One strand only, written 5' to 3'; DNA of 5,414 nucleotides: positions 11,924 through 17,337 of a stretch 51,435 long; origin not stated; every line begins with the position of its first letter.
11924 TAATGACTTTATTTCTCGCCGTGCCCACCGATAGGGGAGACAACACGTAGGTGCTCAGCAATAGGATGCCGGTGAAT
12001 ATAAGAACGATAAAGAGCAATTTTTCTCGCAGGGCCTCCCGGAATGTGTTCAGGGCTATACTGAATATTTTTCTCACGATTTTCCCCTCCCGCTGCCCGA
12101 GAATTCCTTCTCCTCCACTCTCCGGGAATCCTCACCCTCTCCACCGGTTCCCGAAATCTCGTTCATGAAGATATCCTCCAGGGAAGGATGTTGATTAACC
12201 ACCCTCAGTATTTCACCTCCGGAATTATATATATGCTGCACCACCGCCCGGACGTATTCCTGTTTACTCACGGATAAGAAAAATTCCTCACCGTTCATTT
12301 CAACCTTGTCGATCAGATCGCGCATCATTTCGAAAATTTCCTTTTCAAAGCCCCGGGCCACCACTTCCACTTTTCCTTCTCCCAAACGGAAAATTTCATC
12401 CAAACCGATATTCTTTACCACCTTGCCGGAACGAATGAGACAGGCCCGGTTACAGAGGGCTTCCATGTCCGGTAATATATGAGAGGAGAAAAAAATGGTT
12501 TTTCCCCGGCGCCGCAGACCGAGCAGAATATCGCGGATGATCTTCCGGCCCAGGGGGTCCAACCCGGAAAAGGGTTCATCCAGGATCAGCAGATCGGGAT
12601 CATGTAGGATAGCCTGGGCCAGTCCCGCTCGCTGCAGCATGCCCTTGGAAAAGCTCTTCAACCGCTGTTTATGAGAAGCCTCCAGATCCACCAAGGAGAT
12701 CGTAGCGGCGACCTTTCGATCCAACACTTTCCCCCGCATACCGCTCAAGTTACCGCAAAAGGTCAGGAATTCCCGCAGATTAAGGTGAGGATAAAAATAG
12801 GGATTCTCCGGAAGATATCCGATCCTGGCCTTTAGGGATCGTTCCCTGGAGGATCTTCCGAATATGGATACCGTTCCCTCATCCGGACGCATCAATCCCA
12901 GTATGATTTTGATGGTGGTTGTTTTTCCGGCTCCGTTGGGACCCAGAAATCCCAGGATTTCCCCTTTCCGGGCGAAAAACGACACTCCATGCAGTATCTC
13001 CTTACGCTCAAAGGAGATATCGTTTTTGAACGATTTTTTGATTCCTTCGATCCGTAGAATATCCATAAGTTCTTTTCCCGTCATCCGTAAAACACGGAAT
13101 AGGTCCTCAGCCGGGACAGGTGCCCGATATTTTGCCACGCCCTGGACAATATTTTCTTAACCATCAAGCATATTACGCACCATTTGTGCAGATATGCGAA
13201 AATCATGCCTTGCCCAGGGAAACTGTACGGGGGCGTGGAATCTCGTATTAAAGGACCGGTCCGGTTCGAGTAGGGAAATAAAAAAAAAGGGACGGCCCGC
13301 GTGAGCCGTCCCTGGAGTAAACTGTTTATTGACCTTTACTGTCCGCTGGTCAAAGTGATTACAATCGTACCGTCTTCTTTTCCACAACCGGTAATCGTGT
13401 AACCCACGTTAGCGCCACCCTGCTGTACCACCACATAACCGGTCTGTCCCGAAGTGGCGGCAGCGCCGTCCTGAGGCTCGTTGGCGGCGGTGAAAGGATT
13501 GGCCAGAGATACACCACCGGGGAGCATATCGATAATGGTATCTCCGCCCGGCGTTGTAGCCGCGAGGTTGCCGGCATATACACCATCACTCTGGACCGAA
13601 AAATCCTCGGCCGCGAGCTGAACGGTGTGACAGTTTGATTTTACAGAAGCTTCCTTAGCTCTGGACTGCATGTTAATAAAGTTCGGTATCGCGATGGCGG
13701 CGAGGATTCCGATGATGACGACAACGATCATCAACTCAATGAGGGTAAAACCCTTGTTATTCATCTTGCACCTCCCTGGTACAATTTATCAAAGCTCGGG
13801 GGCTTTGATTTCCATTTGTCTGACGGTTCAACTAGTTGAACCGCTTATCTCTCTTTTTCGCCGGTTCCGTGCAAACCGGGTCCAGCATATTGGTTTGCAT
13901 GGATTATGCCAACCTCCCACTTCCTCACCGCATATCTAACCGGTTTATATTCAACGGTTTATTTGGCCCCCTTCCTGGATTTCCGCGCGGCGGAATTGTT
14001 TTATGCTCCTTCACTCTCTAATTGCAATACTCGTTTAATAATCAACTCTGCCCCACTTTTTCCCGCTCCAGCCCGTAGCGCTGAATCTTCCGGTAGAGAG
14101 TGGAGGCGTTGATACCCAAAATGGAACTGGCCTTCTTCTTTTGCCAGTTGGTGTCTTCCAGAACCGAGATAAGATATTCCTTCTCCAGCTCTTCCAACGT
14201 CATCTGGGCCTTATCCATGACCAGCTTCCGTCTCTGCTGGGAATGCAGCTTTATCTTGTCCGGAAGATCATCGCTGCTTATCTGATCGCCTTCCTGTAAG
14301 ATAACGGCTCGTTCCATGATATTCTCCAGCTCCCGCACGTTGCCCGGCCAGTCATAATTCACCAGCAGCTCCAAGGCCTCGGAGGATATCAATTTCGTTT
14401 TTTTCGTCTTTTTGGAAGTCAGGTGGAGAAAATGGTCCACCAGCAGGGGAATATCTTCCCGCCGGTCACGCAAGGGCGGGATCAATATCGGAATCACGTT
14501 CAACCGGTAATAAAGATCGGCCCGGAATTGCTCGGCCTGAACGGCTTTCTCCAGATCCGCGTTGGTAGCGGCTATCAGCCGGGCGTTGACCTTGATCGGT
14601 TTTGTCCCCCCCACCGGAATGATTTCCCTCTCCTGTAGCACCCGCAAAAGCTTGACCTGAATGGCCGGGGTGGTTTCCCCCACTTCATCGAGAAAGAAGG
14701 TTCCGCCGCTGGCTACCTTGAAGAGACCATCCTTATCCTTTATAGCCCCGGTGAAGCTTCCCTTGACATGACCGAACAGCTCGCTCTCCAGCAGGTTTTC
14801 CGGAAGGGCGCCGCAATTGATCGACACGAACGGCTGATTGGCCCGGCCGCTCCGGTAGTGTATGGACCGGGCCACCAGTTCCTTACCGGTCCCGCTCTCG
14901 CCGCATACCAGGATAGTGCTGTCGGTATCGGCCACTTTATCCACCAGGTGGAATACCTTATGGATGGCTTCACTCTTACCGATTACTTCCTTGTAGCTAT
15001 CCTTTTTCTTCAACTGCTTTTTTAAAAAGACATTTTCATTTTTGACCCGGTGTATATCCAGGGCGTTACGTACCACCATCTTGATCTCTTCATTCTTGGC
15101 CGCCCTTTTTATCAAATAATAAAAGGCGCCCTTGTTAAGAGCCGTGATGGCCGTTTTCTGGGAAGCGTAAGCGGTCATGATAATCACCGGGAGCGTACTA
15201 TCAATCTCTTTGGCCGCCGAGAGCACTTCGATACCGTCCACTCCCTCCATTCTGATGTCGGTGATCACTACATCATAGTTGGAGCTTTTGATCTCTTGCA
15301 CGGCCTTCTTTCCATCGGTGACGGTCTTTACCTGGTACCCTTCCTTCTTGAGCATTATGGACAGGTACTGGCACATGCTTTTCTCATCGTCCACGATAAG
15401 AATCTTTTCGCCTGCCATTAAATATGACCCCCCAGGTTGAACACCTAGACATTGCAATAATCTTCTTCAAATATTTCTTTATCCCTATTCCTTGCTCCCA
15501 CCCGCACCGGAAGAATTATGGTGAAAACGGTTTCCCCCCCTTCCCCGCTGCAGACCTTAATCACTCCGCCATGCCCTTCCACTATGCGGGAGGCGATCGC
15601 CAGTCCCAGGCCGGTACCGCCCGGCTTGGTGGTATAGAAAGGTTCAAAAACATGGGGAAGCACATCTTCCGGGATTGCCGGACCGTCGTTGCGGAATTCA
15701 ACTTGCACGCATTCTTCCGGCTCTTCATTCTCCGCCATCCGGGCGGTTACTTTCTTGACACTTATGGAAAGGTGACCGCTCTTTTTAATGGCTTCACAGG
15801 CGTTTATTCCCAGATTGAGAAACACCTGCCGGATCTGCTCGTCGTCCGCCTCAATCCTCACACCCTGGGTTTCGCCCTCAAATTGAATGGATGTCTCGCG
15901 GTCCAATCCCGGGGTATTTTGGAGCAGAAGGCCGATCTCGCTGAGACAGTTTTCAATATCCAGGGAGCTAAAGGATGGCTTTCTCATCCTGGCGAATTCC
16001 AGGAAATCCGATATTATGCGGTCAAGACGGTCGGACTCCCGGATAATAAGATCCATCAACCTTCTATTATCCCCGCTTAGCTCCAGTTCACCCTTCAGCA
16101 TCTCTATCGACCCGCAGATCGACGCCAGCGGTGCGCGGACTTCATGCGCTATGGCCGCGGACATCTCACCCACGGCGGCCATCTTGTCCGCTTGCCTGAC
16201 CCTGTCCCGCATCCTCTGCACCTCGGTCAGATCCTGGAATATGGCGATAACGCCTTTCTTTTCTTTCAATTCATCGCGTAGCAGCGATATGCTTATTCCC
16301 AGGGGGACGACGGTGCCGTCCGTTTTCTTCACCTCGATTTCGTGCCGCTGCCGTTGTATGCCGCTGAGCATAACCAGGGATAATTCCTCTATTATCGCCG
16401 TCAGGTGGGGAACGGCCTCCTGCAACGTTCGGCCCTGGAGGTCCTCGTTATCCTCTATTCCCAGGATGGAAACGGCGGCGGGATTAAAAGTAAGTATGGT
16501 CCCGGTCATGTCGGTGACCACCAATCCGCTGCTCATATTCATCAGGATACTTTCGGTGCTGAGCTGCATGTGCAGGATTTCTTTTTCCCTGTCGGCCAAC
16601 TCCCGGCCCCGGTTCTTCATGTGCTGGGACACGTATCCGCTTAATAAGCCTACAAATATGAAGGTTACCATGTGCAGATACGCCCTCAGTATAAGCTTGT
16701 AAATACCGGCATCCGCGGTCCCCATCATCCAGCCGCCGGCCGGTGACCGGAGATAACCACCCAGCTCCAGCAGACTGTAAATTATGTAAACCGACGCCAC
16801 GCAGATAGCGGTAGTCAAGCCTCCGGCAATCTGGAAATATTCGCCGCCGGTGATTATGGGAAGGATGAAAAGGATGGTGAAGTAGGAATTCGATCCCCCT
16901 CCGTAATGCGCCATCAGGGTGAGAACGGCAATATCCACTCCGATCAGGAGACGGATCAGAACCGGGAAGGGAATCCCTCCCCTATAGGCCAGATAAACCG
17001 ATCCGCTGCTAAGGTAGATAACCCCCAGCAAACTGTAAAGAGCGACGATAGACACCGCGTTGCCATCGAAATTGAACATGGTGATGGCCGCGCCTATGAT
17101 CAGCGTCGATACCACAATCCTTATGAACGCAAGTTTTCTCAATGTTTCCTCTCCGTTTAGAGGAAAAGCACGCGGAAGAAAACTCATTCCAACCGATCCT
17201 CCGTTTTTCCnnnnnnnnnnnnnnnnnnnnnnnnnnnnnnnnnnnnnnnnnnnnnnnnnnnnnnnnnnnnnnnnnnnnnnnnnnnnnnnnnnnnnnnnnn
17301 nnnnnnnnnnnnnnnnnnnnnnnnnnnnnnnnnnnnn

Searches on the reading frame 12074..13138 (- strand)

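Call 15: search_protein_families(library=ncbifam, proteins=[window:12074-13138:-], max_evalue=0.00001)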
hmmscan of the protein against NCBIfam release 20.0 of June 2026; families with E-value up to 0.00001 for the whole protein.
window:12074-13138:- (354 aa): 176 families (the best 25 are shown)
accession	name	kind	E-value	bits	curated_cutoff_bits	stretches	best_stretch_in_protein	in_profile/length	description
TIGR03522.1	GldA_ABC_ATP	equivalog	2.1e-66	224.4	402.6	1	42-326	11-299/301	gliding motility-associated ABC transporter ATP-binding subunit GldA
TIGR01188.1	drrA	subfamily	9.3e-57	192.6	312.45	1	45-326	5-299/302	daunorubicin resistance ABC transporter, ATP-binding protein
NF010059.0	PRK13536.1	equivalog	7.3e-50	169.6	549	1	42-326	52-334/342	nodulation factor ABC transporter ATP-binding protein NodI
NF010060.0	PRK13537.1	equivalog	3.7e-49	167.3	521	1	42-326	24-306/314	nodulation factor ABC transporter ATP-binding protein NodI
TIGR01288.1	nodI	equivalog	2.8e-48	164.5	424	1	42-326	13-295/303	nodulation factor ABC transporter ATP-binding protein NodI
TIGR03740.1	galliderm_ABC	subfamily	1e-46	159.4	309.75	1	42-242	9-204/223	lantibiotic protection ABC transporter ATP-binding subunit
NF033858.1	ABC2_perm_RbbA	equivalog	5.6e-43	147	1050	1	50-243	283-478/909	ribosome-associated ATPase/putative transporter RbbA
TIGR04406.1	LPS_export_lptB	equivalog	2.3e-36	125.3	240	1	42-249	10-222/239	LPS export ABC transporter ATP-binding protein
NF047565.1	PSM_export_PmtA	equivalog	4.2e-36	124.7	350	1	39-294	6-254/282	phenol-soluble modulin export ABC transporter ATP-binding protein PmtA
TIGR01186.1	proV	subfamily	4.1e-33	115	326.6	1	52-321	12-286/363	betaine/proline/choline family ABC transporter ATP-binding protein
TIGR03864.1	PQQ_ABC_ATP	hypoth_equivalog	9.6e-33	113.6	302.25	1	41-249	9-219/236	ABC transporter, ATP-binding subunit, PQQ-dependent alcohol dehydrogenase system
TIGR04521.1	ECF_ATPase_2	equivalog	3.6e-30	105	330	1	30-254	3-237/279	energy-coupling factor transporter ATPase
NF006987.0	PRK09452.1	equivalog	9.8e-30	103.5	482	1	22-348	12-324/378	spermidine/putrescine ABC transporter ATP-binding protein PotA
NF043075.1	MMSYN1_0197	equivalog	8.1e-29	100.6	550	1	42-245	11-215/341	spermidine/putrescine ABC transporter ATP-binding protein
TIGR01166.1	cbiO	subfamily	1.1e-28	100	211.8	1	45-220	4-185/190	cobalt ABC transporter, ATP-binding protein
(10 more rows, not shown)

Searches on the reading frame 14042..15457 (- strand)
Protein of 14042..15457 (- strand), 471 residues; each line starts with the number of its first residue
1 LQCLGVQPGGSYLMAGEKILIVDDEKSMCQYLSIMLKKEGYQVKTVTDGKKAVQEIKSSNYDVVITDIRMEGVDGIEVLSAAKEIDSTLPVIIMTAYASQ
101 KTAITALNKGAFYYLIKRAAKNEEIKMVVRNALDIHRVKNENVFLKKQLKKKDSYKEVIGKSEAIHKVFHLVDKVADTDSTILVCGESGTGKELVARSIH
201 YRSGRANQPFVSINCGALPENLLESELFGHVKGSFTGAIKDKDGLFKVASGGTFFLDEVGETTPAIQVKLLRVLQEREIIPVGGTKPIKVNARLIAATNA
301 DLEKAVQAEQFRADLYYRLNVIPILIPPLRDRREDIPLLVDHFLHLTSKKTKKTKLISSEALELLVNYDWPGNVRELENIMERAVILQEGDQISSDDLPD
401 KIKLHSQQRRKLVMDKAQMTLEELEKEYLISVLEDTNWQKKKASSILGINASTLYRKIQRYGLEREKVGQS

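Call 15: search_protein_families(library=ncbifam, proteins=[window:14042-15457:-], max_evalue=0.00001)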
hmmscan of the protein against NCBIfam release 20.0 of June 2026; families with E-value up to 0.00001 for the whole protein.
window:14042-15457:- (471 aa): 107 families (the best 25 are shown)
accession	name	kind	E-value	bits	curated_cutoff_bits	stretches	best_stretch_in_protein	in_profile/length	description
NF008469.0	PRK11361.1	equivalog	1e-139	466.3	714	1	15-465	3-458/461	acetoacetate metabolism transcriptional regulator AtoC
TIGR01818.1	ntrC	equivalog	4.6e-127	424.6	558.6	1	19-411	1-390/463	nitrogen regulation protein NR(I)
NF007689.0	PRK10365.1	equivalog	9.7e-124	413.5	760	1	18-460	7-441/441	sigma-54-dependent response regulator transcription factor ZraR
TIGR01817.1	nifA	equivalog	4.9e-116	388.6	528.85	1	145-398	185-438/534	nif-specific transcriptional activator NifA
TIGR02915.1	PEP_resp_reg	equivalog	1.6e-113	379.9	502.6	1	19-463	1-444/445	PEP-CTERM-box response regulator transcription factor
NF041552.1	TF_PrdR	equivalog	1.7e-112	376.7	795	1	124-462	233-577/577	sigma-54 dependent transcriptional regulator PrdR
NF011695.0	PRK15115.1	equivalog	1.2e-111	373.7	763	1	18-465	8-440/445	two-component system response regulator GlrR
NF051870.1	NAssimRespRegNtrX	equivalog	2.4e-110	369.5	600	1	18-462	3-451/452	nitrogen assimilation response regulator NtrX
NF049963.1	RespRegFlgRCampy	domain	5.4e-110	368.2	750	1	19-463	3-429/429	fla regulon two-component system response regulator FlgR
NF041946.1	LuxO_transreg_Vib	equivalog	1.7e-105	353.5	800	1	22-461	2-460/463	quorum-sensing sigma-54 dependent transcriptional regulator LuxO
NF008176.1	PRK10923.1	equivalog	1e-104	350.8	620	1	17-406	4-389/469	nitrogen regulation protein NR(I)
NF003451.0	PRK05022.1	equivalog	2e-100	336.9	476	1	126-464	156-511/512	nitric oxide reductase transcriptional regulator NorR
NF038308.1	RNA_repair_RtcR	equivalog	1.3e-98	331.2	650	1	18-458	30-513/530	RNA repair transcriptional activator RtcR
NF050807.1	TransRegFlbDCaul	equivalog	7e-97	325.1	750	1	19-467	3-444/454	sigma-54-dependent transcriptional regulator FlbD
NF011958.0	PRK15429.1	equivalog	7.4e-95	319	830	1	123-467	338-690/692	formate hydrogenlyase transcriptional activator FlhA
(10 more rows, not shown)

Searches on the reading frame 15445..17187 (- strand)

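Call 15: search_protein_families(library=ncbifam, proteins=[window:15445-17187:-], max_evalue=0.00001)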
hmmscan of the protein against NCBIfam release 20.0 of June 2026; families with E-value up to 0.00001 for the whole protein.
window:15445-17187:- (580 aa): 69 families (the best 25 are shown)
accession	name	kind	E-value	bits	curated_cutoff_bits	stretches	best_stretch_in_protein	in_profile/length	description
NF008468.0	PRK11360.1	equivalog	5.5e-84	282.7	646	1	202-564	261-611/616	two-component system sensor histidine kinase AtoS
NF007688.0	PRK10364.1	equivalog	4.3e-50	170.8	479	1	323-568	224-458/460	two-component system sensor histidine kinase ZraS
NF010411.0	PRK13837.1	equivalog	5.9e-50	170.1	647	1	313-574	424-688/828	two-component system VirA-like sensor kinase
NF046044.1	PnpS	equivalog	4.5e-46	157.6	400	1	186-560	32-390/390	two-component system histidine kinase PnpS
NF052574.1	HisKinEspCMyxo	equivalog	3.1e-40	138.1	1200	1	199-562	275-638/785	serine histidine kinase EspC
NF052573.1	HisKinEspAMyxo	equivalog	1.1e-37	129.5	1400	1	213-562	257-612/755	serine histidine kinase EspA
NF033092.0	HK_WalK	equivalog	1.5e-37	129.4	725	1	212-561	261-594/594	cell wall metabolism sensor histidine kinase WalK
NF046020.1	HisKinCckABruc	equivalog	9.4e-35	119.7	1000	1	310-567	451-713/868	cell cycle histidine kinase CckA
NF053867.1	SprKinKinDBac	equivalog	2.9e-33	115.1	775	1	331-561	278-497/500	sporulation kinase KinD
TIGR02966.1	phoR_proteo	equivalog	3e-33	115.2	334.2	1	212-558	9-332/333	phosphate regulon sensor histidine kinase PhoR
NF046026.1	HisKinCckACaul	equivalog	2.9e-31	108.3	1000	1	308-570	271-541/678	cell cycle histidine kinase CckA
NF047466.1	hybrid_RR_LvrB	exception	1.8e-30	106.4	500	1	305-561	118-376/377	hybrid histidine kinase/response regulator LvrB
NF041777.1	sens_FixL_Rhizob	equivalog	2e-29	102.6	850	1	203-561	117-481/485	sensor protein FixL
NF047874.1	MASE3_PAS_HK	subfamily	2.2e-29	102.8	560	1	162-567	219-631/655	MASE3 domain-containing sensor histidine kinase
NF033091.0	HK_VanS_ACDEFG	equivalog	2.7e-28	98.9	400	1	324-560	54-293/293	vancomycin resistance histidine kinase VanS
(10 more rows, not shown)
